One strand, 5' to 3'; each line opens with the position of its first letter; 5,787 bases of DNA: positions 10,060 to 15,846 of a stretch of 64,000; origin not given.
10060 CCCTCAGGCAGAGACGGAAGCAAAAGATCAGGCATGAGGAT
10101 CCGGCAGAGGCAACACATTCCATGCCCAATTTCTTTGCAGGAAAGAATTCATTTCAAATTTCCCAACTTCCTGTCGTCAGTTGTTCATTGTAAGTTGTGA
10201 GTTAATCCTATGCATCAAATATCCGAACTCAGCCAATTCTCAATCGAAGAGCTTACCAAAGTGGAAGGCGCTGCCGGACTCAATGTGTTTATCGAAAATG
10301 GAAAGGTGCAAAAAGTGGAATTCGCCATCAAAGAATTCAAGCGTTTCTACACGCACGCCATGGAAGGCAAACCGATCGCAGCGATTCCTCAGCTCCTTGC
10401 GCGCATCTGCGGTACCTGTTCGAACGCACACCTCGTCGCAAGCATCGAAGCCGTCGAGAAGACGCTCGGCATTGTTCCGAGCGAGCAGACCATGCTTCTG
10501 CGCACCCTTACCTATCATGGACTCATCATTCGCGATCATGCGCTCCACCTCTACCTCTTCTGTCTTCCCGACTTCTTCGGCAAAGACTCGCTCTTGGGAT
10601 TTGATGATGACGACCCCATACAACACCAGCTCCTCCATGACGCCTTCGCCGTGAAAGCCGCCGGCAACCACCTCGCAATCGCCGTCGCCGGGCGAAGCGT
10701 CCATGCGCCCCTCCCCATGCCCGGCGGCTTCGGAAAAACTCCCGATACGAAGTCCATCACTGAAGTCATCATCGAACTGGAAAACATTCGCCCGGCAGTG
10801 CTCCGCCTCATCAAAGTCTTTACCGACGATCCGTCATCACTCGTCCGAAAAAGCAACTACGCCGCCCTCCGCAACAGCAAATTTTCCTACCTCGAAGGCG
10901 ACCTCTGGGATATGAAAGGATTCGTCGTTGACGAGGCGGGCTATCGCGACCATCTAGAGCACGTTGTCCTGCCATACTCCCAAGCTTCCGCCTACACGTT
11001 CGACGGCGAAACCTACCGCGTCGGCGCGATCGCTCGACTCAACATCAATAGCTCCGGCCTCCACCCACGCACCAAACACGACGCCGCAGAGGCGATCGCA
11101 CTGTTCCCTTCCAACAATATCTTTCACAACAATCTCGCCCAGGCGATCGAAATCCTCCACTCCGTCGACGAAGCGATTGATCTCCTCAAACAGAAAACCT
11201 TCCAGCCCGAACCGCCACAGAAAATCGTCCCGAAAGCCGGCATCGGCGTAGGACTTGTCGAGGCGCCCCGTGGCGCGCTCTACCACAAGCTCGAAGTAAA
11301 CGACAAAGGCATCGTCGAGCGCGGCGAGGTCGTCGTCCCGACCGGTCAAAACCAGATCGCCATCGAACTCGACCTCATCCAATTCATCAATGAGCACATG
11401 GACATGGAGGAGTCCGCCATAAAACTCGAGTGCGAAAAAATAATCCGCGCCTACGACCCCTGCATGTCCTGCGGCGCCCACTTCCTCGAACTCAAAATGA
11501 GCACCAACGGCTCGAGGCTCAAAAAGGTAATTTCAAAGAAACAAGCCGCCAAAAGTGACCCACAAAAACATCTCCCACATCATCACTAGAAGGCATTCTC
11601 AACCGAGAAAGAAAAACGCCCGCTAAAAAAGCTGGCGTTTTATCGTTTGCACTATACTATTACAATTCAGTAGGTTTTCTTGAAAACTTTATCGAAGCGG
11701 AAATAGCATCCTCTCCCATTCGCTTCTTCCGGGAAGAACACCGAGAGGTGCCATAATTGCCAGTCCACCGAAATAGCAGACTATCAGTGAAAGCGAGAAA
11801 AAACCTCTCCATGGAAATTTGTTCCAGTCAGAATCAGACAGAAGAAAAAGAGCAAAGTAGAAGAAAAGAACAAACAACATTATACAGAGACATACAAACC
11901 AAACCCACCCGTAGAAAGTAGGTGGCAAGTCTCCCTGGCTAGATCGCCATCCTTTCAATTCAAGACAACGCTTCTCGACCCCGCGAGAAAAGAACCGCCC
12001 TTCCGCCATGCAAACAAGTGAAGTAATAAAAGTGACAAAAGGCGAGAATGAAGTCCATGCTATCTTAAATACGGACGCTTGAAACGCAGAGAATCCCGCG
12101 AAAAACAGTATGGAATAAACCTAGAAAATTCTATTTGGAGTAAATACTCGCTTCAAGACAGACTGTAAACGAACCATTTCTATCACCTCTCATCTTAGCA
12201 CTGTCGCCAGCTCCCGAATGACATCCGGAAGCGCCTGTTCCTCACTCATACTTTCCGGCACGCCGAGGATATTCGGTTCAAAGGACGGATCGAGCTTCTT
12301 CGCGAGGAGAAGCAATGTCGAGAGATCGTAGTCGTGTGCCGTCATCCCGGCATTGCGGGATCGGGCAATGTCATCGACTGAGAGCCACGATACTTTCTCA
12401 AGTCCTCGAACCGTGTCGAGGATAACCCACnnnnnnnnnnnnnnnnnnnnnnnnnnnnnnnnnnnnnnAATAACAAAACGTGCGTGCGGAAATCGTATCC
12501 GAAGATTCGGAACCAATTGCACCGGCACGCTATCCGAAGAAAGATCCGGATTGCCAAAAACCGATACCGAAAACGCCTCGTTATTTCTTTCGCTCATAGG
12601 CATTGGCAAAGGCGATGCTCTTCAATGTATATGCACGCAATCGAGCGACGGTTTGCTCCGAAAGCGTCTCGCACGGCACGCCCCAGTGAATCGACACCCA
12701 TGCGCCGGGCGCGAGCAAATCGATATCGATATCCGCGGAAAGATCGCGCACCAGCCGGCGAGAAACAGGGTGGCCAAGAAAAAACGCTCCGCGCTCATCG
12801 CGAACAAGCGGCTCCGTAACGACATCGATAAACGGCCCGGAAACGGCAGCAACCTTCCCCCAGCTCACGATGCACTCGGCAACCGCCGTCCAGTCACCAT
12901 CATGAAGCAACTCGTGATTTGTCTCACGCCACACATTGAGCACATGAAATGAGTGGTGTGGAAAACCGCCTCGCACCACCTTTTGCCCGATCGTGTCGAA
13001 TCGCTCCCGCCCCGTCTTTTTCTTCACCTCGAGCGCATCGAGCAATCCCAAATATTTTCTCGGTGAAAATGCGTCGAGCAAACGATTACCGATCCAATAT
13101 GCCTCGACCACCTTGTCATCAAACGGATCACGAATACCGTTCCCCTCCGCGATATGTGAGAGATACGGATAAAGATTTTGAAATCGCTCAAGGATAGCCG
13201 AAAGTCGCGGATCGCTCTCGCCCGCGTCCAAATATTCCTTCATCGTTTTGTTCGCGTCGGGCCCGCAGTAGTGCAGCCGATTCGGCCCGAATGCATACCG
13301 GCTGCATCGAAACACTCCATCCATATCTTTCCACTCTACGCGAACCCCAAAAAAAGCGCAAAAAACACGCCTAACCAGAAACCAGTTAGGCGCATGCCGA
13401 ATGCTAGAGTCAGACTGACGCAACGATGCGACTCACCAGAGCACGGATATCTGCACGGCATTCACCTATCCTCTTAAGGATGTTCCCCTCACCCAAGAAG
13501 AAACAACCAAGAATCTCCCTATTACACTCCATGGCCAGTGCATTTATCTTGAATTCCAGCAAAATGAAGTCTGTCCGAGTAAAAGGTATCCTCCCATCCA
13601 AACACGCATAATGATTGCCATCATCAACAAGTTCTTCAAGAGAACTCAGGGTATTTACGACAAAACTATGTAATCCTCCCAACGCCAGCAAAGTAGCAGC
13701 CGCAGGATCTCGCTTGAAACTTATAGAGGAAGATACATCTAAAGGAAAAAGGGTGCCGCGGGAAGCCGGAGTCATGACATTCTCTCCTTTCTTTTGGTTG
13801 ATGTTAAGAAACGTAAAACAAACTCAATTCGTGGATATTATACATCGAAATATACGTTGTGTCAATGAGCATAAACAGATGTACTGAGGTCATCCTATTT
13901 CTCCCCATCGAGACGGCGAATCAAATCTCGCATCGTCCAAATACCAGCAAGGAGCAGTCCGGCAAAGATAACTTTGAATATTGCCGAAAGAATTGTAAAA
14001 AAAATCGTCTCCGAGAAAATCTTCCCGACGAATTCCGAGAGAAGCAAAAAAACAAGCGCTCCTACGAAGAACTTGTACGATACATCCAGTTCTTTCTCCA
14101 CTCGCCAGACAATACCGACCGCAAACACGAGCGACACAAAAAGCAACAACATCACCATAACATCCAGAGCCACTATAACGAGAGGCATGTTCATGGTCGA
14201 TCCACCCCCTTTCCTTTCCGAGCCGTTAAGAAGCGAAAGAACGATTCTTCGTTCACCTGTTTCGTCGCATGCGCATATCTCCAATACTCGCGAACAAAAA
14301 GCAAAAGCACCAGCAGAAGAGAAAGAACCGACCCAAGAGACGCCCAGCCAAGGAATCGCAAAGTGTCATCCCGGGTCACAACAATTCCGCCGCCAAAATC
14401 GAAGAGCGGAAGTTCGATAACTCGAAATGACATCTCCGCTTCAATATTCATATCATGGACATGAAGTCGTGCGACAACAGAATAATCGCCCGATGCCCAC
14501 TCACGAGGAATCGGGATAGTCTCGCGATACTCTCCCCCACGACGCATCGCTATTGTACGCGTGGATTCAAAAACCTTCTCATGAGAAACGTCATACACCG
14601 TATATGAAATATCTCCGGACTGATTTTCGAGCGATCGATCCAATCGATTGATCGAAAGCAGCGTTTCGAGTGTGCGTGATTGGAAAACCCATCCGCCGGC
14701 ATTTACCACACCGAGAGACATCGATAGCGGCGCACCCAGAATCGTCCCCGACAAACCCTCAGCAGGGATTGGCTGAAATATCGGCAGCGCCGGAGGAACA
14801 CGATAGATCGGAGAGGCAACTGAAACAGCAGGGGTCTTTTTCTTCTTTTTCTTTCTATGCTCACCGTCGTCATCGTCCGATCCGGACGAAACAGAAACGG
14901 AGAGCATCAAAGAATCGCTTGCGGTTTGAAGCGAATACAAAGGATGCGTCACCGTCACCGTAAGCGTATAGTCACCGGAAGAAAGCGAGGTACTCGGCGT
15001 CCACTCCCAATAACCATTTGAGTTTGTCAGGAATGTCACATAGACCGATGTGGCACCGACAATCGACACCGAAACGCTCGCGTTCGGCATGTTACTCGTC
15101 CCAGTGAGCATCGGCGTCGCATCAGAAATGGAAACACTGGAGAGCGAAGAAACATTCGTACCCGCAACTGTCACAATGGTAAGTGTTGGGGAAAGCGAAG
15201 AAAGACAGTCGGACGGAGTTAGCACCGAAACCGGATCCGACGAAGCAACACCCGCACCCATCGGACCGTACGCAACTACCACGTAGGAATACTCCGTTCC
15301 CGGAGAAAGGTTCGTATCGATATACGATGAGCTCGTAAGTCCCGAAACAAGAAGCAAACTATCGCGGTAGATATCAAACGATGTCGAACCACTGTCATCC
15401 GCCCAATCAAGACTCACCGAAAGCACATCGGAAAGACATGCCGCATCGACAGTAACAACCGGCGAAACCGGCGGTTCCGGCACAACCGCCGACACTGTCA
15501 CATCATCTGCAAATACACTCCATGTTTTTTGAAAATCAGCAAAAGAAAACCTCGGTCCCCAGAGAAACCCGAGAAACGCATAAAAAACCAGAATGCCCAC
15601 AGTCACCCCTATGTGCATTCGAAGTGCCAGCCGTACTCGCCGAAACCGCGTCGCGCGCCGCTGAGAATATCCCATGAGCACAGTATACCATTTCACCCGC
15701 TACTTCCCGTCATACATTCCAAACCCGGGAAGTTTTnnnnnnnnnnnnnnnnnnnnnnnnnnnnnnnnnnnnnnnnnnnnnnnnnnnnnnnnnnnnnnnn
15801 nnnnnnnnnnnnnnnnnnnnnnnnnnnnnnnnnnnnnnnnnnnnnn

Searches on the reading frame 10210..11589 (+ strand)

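Call 16: search_protein_families(library=pfam, proteins=[window:10210-11589:+], max_evalue=0.001)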
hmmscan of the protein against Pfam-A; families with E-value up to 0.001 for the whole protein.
window:10210-11589:+ (459 aa): 1 family
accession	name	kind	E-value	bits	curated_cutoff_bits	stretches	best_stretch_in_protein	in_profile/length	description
PF00374.24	NiFeSe_Hases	-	9.1e-27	94.6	25.8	2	309-424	379-508/508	Nickel-dependent hydrogenase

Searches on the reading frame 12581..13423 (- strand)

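Call 16: search_protein_families(library=pfam, proteins=[window:12581-13423:-], max_evalue=0.001)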
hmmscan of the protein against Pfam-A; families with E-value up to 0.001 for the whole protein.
window:12581-13423:- (280 aa): 1 family
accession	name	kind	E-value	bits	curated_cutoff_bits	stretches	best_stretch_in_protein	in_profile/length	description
PF19927.4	DUF6390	-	3.2e-48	164.8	25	1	34-277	3-241/244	Family of unknown function (DUF6390)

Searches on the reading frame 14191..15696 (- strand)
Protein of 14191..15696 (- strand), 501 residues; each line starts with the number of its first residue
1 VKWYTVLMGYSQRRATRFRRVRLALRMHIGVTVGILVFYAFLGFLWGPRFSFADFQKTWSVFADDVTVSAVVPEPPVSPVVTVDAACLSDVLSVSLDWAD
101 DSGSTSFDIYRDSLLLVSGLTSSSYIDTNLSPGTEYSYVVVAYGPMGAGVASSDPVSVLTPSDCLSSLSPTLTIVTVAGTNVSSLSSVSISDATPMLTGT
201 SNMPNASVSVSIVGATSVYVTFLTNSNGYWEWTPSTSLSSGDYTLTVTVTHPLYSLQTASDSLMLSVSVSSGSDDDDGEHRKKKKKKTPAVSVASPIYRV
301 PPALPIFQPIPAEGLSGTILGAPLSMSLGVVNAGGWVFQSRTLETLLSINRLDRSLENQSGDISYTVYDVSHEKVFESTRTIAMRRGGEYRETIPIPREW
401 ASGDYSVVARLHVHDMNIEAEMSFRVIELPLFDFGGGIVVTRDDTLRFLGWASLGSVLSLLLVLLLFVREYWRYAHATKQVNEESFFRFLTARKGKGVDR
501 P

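Call 16: search_protein_families(library=pfam, proteins=[window:14191-15696:-], max_evalue=0.001)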
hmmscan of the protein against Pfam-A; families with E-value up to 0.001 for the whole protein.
window:14191-15696:- (501 aa): 1 family
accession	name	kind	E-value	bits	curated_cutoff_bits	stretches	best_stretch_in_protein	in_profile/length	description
PF19077.6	Big_13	-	7.9e-09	36.4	27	1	190-251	24-85/102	Bacterial Ig-like domain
